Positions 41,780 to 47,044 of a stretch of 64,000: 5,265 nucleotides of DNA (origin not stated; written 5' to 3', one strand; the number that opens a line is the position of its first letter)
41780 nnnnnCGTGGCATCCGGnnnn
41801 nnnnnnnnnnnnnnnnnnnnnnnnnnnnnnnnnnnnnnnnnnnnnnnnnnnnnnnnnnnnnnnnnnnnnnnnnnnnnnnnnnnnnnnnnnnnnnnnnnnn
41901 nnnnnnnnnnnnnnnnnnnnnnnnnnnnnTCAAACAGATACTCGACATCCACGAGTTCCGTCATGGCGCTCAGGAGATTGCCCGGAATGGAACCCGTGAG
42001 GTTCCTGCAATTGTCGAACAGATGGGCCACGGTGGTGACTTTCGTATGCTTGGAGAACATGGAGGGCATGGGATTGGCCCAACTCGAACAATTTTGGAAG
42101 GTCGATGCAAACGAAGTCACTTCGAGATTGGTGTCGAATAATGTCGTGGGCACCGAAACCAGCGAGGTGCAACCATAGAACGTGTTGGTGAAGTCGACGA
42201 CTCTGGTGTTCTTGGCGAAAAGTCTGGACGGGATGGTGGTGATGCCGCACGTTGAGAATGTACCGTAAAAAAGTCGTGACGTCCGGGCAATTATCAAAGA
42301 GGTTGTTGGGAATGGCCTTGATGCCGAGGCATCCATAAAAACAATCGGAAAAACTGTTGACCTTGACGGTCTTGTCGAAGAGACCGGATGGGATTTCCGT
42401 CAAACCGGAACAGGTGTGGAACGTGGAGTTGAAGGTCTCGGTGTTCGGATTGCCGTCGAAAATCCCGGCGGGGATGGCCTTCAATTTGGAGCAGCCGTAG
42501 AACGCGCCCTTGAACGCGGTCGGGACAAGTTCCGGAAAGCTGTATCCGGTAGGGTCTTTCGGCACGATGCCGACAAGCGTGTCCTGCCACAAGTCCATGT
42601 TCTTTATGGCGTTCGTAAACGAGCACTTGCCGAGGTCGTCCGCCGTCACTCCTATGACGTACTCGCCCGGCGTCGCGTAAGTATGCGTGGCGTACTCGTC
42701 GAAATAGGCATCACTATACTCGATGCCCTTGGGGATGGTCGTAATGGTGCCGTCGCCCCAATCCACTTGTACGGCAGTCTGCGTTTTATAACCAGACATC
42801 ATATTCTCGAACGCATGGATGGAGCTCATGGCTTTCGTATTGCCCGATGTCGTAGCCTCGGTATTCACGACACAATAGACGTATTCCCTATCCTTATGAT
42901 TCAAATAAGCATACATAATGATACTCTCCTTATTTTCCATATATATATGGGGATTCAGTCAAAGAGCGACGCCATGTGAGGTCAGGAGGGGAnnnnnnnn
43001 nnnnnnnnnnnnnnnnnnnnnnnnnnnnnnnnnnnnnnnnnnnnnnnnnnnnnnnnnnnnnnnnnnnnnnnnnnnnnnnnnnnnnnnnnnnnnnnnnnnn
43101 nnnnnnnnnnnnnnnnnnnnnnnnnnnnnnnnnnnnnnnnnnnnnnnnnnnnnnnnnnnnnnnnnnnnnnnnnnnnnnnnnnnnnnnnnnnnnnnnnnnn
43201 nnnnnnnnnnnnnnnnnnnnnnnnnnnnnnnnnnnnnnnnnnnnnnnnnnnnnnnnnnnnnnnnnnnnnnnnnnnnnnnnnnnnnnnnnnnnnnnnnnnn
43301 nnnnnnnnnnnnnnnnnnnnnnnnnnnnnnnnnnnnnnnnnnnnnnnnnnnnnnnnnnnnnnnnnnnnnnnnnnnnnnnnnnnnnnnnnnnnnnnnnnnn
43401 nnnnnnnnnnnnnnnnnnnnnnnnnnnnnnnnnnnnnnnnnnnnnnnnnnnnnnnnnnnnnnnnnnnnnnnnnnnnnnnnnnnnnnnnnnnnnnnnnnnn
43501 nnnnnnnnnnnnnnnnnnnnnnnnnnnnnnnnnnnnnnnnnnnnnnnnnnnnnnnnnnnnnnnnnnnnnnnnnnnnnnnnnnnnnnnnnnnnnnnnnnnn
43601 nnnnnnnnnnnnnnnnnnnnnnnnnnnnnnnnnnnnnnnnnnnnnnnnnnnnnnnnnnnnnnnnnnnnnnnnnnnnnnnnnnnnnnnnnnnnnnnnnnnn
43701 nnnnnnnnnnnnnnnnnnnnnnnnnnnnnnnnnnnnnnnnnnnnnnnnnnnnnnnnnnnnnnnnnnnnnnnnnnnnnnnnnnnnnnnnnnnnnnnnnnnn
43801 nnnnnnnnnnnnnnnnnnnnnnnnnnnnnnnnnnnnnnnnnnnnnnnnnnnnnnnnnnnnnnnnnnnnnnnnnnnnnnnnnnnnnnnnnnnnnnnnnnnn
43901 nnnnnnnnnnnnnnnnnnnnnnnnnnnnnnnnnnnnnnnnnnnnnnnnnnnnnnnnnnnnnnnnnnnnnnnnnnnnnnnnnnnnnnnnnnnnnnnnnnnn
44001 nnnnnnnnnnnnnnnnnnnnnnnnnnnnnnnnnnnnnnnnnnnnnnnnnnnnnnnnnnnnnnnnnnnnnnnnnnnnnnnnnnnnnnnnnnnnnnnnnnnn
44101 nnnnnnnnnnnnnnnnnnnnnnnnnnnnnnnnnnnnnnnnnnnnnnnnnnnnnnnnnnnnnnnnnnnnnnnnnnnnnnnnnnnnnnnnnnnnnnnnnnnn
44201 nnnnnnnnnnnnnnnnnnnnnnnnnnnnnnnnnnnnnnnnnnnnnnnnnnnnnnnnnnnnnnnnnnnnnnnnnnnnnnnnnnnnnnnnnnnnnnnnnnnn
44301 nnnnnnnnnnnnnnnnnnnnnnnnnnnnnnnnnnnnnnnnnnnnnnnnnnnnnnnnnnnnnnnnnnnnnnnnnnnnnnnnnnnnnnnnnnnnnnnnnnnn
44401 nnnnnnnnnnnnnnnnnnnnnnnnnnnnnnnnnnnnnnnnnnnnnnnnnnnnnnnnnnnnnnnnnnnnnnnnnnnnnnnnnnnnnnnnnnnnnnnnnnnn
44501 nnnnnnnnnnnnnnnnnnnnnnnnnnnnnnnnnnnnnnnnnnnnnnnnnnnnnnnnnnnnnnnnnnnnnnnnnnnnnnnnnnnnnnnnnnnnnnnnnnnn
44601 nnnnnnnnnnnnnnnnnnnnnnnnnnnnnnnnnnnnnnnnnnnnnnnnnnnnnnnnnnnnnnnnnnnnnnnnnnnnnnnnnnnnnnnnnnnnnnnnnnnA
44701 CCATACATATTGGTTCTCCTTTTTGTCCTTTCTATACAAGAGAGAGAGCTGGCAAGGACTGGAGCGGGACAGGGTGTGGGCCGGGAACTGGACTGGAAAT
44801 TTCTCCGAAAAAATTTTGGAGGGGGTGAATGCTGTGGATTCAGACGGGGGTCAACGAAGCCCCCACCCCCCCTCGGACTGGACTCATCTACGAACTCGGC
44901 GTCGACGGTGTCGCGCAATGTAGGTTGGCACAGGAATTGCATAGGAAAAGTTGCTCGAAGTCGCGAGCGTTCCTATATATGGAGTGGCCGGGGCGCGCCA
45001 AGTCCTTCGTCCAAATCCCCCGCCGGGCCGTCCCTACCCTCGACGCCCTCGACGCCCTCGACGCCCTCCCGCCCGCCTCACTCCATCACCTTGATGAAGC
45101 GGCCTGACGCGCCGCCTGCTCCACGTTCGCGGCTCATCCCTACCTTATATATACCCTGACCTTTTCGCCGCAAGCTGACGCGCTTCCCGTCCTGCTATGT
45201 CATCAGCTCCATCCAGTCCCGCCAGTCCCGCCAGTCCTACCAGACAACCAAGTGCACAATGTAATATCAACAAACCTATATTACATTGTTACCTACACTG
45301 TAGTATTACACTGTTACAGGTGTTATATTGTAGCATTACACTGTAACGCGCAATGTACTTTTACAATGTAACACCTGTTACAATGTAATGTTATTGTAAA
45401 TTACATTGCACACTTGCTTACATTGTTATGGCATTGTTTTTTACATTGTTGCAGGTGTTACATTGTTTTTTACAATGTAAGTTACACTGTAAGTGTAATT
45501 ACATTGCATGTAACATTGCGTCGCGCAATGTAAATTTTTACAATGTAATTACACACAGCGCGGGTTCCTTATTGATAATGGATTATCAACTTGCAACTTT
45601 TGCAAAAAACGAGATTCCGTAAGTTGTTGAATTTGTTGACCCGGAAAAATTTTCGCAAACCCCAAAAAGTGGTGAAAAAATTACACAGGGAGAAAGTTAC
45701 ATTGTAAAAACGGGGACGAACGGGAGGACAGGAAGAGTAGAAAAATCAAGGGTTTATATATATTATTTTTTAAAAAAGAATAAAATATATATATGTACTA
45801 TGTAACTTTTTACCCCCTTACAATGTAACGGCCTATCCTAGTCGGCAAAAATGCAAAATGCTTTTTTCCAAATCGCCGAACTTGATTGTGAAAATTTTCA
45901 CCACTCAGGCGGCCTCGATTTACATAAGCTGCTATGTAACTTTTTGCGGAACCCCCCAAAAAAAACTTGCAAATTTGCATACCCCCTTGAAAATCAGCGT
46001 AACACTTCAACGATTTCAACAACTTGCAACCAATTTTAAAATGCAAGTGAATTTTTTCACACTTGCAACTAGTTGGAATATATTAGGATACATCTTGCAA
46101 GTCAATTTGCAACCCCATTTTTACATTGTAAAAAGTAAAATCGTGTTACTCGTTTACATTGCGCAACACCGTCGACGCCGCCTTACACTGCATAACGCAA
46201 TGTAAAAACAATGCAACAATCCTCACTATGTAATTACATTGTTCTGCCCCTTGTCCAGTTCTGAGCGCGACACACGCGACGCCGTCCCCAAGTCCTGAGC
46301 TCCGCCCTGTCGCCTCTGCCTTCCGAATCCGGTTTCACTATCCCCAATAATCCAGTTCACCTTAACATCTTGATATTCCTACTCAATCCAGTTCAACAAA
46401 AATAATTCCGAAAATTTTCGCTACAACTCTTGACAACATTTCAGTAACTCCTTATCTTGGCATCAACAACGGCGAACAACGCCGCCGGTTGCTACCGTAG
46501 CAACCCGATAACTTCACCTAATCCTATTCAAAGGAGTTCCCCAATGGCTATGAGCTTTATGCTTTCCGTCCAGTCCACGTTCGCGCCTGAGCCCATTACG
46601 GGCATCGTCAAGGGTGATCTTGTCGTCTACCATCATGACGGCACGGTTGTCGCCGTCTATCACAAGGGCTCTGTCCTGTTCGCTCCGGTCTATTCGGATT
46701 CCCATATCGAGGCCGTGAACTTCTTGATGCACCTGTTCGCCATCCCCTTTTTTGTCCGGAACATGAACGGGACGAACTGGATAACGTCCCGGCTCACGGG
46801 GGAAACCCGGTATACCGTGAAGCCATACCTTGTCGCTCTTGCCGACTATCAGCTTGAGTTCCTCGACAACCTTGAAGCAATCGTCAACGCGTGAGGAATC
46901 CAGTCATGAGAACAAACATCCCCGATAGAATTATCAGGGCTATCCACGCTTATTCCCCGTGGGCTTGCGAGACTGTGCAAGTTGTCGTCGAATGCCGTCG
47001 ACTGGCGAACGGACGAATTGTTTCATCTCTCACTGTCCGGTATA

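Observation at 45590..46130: Second repeat family (CTTGCAA, at least 7 copies) and a 59-bp AT-rich block (45753-45811) consistent with a DNA-unwinding element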

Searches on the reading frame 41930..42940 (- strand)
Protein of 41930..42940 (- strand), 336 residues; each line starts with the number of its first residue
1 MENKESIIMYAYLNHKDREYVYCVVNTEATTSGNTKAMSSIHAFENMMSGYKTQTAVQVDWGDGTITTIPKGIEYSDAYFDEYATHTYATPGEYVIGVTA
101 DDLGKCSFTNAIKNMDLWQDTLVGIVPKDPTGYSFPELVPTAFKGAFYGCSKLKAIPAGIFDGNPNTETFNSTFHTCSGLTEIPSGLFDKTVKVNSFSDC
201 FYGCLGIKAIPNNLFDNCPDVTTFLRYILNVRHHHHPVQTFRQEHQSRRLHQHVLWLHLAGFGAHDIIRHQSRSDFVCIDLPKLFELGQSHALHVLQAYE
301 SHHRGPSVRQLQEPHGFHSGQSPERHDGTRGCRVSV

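Call 12: search_protein_families(library=phrogs, proteins=[window:41930-42940:-], max_evalue=0.01)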
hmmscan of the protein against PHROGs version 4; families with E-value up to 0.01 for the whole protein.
window:41930-42940:- (336 aa): 2 families
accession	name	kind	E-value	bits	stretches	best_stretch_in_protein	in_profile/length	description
phrog_9915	-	unknown function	2.9e-21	75.5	1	141-226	1356-1441/1813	-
phrog_14220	-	unknown function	0.0055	16.8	1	51-99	340-381/401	-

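Call 13: search_protein_families(library=pfam, proteins=[window:41930-42940:-], max_evalue=0.01)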
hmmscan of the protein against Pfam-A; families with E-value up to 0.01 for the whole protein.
window:41930-42940:- (336 aa): 2 families
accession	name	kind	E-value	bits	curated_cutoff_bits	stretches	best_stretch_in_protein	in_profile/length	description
PF00801.26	PKD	-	0.0015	19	23.5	1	55-102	30-67/80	PKD domain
PF13306.12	LRR_5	-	0.0085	16.4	27.7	0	135-219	41-124/127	BspA type Leucine rich repeat region (6 copies)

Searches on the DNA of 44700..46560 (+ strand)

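Call 7: search_dna_similar(query=window:44700-46560:+, collection=phages, mode=distant)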
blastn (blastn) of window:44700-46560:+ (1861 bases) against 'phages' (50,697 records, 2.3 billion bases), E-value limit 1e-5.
No match.

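Call 8: search_dna_similar(query=window:44700-46560:+, collection=plasmids, mode=distant)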
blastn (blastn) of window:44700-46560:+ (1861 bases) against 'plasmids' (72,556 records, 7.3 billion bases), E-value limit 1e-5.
No match.

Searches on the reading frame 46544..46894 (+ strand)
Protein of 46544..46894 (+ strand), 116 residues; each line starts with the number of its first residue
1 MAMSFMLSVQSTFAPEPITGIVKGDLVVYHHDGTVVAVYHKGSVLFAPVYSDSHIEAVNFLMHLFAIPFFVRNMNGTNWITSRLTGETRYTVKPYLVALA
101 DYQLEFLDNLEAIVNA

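Call 12: search_protein_families(library=phrogs, proteins=[window:46544-46894:+], max_evalue=0.01)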
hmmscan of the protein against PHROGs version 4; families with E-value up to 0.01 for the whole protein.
window:46544-46894:+ (116 aa): 0 families

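Call 13: search_protein_families(library=pfam, proteins=[window:46544-46894:+], max_evalue=0.01)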
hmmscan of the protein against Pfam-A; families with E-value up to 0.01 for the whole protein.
window:46544-46894:+ (116 aa): 0 families

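Call 19: find_related_loci(query=window:46544-46894:+, collection=viral_contigs, flank=6000)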
Query window:46544-46894:+ (116 aa) in viral_contigs; peptide patterns used: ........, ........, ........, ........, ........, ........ (x = any residue, [..] = any of these).
9 stretches matched a pattern, but none encodes a relative of the query by tblastn (E <= 1e-3).

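Call 21: find_encoding_contigs(protein=window:46544-46894:+, flank=10000, max_places=10)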
Protein window:46544-46894:+ (116 aa): 9 contigs read that carry it; 5 places shown.
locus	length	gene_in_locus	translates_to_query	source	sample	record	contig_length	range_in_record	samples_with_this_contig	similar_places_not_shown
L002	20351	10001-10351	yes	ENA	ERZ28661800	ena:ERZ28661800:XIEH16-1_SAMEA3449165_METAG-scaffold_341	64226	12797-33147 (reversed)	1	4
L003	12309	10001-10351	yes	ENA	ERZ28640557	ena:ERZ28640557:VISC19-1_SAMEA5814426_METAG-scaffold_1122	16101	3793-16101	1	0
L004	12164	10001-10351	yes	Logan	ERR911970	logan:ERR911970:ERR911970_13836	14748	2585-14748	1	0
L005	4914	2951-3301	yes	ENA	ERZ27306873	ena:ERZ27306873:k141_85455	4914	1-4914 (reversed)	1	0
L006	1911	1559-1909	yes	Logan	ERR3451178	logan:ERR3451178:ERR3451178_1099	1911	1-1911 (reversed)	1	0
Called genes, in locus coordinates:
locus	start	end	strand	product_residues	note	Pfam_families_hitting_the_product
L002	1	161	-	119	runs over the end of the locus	-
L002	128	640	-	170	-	PF05105:Phage_holin_4_1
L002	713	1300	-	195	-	-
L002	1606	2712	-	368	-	-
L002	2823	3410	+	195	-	-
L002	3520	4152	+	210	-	-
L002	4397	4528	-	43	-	-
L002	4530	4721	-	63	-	-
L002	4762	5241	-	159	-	-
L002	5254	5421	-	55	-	-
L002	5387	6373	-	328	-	-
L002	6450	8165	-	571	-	-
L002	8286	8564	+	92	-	-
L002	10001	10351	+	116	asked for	-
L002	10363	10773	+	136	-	-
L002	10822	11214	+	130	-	PF23790:Kyano_Gp96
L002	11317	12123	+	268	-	-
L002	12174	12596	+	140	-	-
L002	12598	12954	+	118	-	-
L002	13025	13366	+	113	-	-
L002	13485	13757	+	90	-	-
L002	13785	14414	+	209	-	-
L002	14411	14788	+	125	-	-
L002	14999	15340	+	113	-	-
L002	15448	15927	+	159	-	-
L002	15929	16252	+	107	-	-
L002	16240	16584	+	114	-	-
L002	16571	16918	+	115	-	-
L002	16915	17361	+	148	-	PF00293:NUDIX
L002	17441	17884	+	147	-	PF05443:ROS_MUCR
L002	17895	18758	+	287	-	-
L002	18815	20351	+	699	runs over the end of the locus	PF00476:DNA_pol_A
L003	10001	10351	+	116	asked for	-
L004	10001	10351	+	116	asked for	-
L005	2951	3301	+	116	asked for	-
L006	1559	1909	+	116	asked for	?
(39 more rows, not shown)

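Call 34: search_protein_families(library=pfam, proteins=[L002:10822-11214:+, L002:12174-12596:+, L002:12598-12954:+, L002:13025-13366:+, L002:13485-13757:+, L002:13785-14414:+, L002:14411-14788:+, L002:14999-15340:+, L002:15448-15927:+, L002:17895-18758:+], max_evalue=0.05)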
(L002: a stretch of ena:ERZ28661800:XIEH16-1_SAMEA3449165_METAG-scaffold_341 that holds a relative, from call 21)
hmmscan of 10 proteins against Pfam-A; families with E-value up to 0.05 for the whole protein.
L002:10822-11214:+ (130 aa): 1 family
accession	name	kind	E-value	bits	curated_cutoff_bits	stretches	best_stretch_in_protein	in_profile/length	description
PF23790.1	Kyano_Gp96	-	5.2e-13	49.5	27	1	1-110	1-103/110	Kyanoviridae Gp96 protein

L002:12174-12596:+ (140 aa): 0 families

L002:12598-12954:+ (118 aa): 0 families

L002:13025-13366:+ (113 aa): 0 families

L002:13485-13757:+ (90 aa): 0 families

L002:13785-14414:+ (209 aa): 0 families

L002:14411-14788:+ (125 aa): 0 families

L002:14999-15340:+ (113 aa): 0 families

L002:15448-15927:+ (159 aa): 0 families

L002:17895-18758:+ (287 aa): 1 family
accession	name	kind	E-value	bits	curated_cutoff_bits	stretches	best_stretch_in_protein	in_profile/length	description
PF13384.12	HTH_23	-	0.0056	16.9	24.6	1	69-101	9-40/50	Homeodomain-like domain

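Call 35: search_protein_families(library=phrogs, proteins=[L002:10822-11214:+, L002:12174-12596:+, L002:12598-12954:+, L002:13025-13366:+, L002:13485-13757:+, L002:13785-14414:+, L002:14411-14788:+, L002:14999-15340:+, L002:15448-15927:+, L002:17895-18758:+], max_evalue=0.05)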
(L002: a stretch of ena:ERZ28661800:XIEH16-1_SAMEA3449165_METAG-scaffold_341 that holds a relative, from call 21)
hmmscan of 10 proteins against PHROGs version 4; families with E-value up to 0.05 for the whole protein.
L002:10822-11214:+ (130 aa): 4 families
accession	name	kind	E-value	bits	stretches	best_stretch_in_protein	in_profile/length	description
phrog_554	-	unknown function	6.2e-16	59.6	1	1-92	1-84/109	-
phrog_16548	-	unknown function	0.002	19.1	1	37-81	43-85/119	-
phrog_12194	-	unknown function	0.0031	18.1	1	20-76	176-226/259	-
phrog_19389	-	unknown function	0.0086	16.5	1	39-84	52-92/250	-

L002:12174-12596:+ (140 aa): 0 families

L002:12598-12954:+ (118 aa): 0 families

L002:13025-13366:+ (113 aa): 1 family
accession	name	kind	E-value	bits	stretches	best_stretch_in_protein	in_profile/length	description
phrog_9974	-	unknown function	3.1e-14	54.4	1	5-98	5-104/107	-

L002:13485-13757:+ (90 aa): 3 families
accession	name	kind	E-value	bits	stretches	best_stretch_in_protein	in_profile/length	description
phrog_18320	-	unknown function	0.0063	17.3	1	6-81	65-136/137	-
phrog_30484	-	unknown function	0.029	15.8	1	7-51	14-63/85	-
phrog_33156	-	unknown function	0.049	15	0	8-60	68-116/140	-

L002:13785-14414:+ (209 aa): 1 family
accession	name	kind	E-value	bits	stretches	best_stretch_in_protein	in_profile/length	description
phrog_11665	-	unknown function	0.0057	17.4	1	155-208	90-144/209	-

L002:14411-14788:+ (125 aa): 0 families

L002:14999-15340:+ (113 aa): 1 family
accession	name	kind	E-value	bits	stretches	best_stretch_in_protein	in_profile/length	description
phrog_4496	-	unknown function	3e-07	31.6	1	13-90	19-103/115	-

L002:15448-15927:+ (159 aa): 0 families

L002:17895-18758:+ (287 aa): 0 families

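Call 36: find_homologous_proteins(query=window:46544-46894:+, max_evalue=0.001)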
Query window:46544-46894:+ (116 aa): 1 proteins with E <= 0.001 among 1 candidates.
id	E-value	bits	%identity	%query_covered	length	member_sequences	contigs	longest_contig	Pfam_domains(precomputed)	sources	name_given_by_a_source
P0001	8.8e-69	246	97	100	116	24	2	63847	-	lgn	-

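Call 38: find_encoding_contigs(protein=P0001, flank=10000, max_places=10)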
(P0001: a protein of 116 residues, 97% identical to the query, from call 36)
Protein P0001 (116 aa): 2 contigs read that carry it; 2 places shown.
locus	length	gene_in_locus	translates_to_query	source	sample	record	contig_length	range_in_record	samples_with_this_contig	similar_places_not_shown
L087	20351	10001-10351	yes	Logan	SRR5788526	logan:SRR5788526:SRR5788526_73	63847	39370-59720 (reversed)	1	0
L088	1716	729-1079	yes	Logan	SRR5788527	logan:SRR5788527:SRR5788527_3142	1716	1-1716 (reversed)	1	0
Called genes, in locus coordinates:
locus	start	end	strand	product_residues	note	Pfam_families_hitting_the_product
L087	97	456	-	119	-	-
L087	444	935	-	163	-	PF05105:Phage_holin_4_1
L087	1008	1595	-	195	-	-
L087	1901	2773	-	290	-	-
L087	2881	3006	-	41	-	-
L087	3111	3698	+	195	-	-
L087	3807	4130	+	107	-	-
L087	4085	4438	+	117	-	-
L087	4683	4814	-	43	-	-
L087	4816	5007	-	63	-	-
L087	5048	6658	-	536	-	-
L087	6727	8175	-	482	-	PF13306:LRR_5 (faint)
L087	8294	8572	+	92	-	-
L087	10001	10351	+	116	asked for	-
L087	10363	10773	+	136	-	-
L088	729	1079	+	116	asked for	-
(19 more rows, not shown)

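Call 50: list_cluster_members(proteins=[P0001])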
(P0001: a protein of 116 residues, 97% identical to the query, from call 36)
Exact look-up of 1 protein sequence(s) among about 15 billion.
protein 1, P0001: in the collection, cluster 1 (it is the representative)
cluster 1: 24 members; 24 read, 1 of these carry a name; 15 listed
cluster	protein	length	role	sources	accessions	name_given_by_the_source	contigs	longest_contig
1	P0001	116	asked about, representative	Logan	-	-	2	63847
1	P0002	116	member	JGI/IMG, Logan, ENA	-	hypothetical protein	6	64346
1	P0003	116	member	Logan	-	-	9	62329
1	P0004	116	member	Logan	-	-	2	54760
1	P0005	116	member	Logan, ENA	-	-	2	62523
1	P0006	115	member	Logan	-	-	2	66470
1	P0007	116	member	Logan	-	-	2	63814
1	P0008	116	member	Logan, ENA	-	-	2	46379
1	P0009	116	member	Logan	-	-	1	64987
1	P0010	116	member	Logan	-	-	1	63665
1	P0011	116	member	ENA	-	-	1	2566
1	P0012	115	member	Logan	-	-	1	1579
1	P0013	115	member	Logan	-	-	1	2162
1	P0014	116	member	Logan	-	-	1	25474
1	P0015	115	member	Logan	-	-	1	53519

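Call 52: find_encoding_contigs(protein=P0010, flank=3000, max_places=2)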
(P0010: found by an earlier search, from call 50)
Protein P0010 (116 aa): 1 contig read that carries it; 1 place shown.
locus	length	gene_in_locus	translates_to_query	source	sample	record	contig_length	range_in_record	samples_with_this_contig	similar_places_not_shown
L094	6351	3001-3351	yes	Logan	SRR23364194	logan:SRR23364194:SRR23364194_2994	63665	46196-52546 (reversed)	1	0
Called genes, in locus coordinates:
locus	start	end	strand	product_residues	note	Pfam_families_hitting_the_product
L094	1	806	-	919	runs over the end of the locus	-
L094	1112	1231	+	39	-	-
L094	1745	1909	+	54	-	-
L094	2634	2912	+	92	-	-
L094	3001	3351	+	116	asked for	-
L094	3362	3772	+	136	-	-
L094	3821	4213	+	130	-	PF23790:Kyano_Gp96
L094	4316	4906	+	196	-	-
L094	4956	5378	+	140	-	-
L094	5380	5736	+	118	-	-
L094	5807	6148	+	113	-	-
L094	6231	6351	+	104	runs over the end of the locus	-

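Call 53: find_encoding_contigs(protein=P0015, flank=3000, max_places=2)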
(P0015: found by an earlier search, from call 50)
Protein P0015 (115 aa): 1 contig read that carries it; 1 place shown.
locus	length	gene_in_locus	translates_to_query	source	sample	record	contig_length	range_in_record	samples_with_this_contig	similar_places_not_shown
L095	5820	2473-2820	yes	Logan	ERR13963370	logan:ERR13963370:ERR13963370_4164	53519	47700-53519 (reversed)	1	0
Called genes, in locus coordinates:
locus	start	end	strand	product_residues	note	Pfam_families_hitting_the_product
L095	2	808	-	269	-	?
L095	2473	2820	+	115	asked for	-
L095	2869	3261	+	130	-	PF23790:Kyano_Gp96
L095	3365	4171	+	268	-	-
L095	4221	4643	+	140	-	-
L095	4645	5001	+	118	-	-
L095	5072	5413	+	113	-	-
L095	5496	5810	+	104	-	-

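Call 54: find_encoding_contigs(protein=P0003, flank=3000, max_places=3)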
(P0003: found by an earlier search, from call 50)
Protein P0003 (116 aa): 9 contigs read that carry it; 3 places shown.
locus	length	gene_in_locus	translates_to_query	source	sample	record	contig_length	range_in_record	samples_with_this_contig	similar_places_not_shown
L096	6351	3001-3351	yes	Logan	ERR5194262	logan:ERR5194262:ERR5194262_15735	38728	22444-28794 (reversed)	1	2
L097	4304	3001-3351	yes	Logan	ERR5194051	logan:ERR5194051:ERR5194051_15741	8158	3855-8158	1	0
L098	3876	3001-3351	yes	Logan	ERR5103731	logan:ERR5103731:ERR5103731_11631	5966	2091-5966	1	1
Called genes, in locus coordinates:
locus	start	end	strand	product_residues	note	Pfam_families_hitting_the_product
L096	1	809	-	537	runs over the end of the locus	-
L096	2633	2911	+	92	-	-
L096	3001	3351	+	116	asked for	-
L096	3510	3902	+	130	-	PF23790:Kyano_Gp96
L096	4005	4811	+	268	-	-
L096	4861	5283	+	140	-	-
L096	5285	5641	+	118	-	-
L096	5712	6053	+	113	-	-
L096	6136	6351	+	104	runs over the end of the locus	-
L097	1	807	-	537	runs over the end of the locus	-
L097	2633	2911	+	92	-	-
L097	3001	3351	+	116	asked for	-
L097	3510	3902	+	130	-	PF23790:Kyano_Gp96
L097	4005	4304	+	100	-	?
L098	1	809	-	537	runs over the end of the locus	-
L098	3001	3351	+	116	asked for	-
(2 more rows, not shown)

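Call 77: find_homologous_proteins(query=L002:10822-11214:+, max_evalue=0.001)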
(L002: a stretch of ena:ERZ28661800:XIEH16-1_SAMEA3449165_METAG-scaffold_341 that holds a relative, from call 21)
Query L002:10822-11214:+ (130 aa): 3 proteins with E <= 0.001 among 5 candidates.
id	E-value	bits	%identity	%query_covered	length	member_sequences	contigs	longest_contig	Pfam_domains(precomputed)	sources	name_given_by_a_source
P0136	6.3e-83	293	97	100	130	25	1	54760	PF23790.2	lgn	-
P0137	3.5e-7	48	36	75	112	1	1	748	PF23790.2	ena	-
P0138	1.6e-4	40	39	67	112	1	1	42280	PF23790.2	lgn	-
